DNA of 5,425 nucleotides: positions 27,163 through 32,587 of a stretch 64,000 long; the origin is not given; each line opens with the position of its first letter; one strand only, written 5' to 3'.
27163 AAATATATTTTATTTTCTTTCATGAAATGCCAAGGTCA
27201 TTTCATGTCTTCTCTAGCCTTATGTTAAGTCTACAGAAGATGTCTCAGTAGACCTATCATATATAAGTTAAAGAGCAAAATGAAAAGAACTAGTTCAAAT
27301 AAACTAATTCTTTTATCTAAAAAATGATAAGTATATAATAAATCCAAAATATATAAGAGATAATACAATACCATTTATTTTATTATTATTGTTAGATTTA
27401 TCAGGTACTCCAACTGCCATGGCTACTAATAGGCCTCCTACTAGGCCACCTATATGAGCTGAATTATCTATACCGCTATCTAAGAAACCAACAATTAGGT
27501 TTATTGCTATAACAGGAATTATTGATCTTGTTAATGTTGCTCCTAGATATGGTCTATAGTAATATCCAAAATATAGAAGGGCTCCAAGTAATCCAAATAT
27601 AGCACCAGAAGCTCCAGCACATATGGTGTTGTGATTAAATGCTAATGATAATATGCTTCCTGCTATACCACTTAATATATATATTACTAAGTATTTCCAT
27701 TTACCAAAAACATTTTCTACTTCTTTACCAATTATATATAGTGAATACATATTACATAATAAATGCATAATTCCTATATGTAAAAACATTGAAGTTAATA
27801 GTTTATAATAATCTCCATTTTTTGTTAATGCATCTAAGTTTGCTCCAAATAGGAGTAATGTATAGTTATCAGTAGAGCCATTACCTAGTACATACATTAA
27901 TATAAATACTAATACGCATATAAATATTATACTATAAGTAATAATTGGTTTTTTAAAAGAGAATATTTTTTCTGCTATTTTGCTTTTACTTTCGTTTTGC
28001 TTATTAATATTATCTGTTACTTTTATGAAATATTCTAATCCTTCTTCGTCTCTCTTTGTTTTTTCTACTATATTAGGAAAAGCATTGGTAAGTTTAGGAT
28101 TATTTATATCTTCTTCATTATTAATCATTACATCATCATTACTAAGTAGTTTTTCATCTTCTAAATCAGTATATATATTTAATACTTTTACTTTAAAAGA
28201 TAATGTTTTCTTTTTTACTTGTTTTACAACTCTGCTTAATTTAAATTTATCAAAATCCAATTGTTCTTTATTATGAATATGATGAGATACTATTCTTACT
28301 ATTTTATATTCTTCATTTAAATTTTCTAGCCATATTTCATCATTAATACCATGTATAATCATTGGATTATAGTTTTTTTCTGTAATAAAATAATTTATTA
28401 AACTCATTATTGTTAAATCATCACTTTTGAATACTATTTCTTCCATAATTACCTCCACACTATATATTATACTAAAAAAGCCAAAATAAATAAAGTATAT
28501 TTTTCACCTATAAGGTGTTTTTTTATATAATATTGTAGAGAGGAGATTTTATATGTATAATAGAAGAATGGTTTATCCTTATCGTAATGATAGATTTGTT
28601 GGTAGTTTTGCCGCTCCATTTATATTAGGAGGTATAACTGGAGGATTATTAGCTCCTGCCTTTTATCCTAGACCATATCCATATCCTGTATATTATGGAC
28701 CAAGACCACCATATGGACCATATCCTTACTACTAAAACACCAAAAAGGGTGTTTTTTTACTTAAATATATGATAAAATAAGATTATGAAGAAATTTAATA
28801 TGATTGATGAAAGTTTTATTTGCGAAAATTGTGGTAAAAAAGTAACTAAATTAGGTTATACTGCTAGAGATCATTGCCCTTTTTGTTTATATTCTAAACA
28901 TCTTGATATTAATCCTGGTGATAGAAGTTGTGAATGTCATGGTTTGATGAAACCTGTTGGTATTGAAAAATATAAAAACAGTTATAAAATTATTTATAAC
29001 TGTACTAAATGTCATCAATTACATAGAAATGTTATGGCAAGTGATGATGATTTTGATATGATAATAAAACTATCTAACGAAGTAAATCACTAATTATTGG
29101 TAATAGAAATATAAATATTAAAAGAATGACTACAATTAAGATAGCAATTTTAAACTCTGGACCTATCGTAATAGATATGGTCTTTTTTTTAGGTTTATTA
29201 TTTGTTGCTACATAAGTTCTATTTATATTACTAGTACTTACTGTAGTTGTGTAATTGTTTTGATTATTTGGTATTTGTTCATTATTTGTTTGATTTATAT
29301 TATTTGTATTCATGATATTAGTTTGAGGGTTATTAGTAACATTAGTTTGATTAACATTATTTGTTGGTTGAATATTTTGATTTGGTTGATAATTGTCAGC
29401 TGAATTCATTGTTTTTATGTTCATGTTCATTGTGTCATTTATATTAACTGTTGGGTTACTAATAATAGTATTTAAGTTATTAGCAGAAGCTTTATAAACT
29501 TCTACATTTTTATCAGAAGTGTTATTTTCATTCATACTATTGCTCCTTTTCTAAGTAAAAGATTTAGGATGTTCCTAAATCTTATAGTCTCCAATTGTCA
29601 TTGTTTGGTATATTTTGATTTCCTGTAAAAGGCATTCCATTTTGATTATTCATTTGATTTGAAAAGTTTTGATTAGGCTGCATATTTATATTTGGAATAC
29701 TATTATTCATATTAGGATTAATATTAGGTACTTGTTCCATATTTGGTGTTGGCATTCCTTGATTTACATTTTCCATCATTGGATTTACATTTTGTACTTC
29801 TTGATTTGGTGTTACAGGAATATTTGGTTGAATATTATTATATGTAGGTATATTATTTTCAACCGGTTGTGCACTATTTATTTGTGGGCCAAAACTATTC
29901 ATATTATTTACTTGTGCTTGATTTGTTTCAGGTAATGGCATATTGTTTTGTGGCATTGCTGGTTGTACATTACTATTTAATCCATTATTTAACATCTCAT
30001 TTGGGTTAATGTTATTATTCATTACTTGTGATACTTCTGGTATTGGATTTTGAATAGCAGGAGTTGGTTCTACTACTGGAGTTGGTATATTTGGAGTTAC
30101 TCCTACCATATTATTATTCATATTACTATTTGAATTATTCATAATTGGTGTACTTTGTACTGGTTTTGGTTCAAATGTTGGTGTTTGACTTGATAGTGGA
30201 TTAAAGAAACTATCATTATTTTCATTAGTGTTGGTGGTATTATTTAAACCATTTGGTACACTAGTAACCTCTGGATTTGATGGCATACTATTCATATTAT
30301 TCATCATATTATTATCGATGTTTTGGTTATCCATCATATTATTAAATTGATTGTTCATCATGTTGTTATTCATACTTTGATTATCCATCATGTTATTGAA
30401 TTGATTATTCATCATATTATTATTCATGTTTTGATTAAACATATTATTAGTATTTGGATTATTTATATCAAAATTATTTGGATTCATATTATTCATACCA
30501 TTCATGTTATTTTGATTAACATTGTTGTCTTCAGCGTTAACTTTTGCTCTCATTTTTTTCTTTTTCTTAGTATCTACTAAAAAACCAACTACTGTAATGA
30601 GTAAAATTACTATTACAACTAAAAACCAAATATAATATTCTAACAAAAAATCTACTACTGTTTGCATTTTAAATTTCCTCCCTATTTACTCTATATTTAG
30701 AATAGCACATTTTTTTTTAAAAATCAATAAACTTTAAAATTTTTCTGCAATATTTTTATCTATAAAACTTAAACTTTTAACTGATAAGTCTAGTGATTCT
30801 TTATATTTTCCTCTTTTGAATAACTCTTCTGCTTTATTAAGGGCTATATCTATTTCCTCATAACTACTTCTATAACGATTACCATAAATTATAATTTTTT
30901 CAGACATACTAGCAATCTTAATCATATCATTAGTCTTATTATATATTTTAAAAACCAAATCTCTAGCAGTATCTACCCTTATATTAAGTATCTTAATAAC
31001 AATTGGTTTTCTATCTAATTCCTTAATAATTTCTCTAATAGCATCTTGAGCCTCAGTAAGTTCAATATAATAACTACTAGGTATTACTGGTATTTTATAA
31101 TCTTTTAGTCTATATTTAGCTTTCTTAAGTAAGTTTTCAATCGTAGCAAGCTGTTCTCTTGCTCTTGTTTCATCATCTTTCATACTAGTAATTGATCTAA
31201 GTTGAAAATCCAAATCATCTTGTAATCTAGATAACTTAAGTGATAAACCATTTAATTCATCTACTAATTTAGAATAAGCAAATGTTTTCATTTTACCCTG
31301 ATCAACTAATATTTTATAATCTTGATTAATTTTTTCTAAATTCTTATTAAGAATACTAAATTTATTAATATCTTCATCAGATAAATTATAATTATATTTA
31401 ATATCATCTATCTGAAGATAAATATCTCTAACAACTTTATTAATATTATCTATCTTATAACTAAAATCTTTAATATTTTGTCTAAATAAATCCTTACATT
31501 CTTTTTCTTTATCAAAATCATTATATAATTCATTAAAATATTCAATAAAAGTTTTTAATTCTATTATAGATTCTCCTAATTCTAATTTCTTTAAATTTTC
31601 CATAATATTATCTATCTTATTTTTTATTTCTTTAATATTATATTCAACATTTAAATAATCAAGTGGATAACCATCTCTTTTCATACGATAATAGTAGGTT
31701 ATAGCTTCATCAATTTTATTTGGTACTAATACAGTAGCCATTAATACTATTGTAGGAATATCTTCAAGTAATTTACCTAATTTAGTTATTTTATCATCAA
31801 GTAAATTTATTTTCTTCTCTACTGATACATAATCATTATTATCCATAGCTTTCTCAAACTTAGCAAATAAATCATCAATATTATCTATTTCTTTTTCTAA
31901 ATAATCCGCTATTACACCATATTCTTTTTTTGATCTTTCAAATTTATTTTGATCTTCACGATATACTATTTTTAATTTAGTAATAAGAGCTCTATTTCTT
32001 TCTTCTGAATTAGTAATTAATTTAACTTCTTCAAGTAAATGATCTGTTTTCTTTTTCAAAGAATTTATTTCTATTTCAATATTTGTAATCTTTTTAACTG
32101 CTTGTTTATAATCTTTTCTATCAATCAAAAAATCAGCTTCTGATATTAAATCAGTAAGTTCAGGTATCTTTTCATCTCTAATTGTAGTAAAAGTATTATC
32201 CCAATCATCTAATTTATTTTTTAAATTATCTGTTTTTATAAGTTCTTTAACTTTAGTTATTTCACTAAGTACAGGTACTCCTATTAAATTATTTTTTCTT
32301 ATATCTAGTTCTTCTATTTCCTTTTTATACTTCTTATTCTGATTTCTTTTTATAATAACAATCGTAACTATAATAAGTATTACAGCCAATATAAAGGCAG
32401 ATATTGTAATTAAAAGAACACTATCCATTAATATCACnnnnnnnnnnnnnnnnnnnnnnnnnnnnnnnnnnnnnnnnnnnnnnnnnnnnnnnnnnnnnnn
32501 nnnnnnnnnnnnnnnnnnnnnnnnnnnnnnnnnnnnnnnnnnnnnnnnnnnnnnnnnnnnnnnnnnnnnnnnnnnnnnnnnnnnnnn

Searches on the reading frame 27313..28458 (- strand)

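Call 62: search_protein_families(library=pfam, max_evalue=1e-12, proteins=[window:27313-28458:-])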
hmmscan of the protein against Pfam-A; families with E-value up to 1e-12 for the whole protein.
window:27313-28458:- (381 aa): 1 family
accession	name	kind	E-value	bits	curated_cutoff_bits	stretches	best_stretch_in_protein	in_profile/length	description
PF01694.28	Rhomboid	-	3.2e-40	138.1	22.6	1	215-349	2-140/143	Rhomboid domain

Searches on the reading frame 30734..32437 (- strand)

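Call 62: search_protein_families(library=pfam, max_evalue=1e-12, proteins=[window:30734-32437:-])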
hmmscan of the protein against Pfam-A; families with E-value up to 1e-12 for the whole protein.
window:30734-32437:- (567 aa): 1 family
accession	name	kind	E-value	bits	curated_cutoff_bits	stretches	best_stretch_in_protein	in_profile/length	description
PF06160.17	EzrA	-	6.4e-104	348.7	39.6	1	16-567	2-553/557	Septation ring formation regulator, EzrA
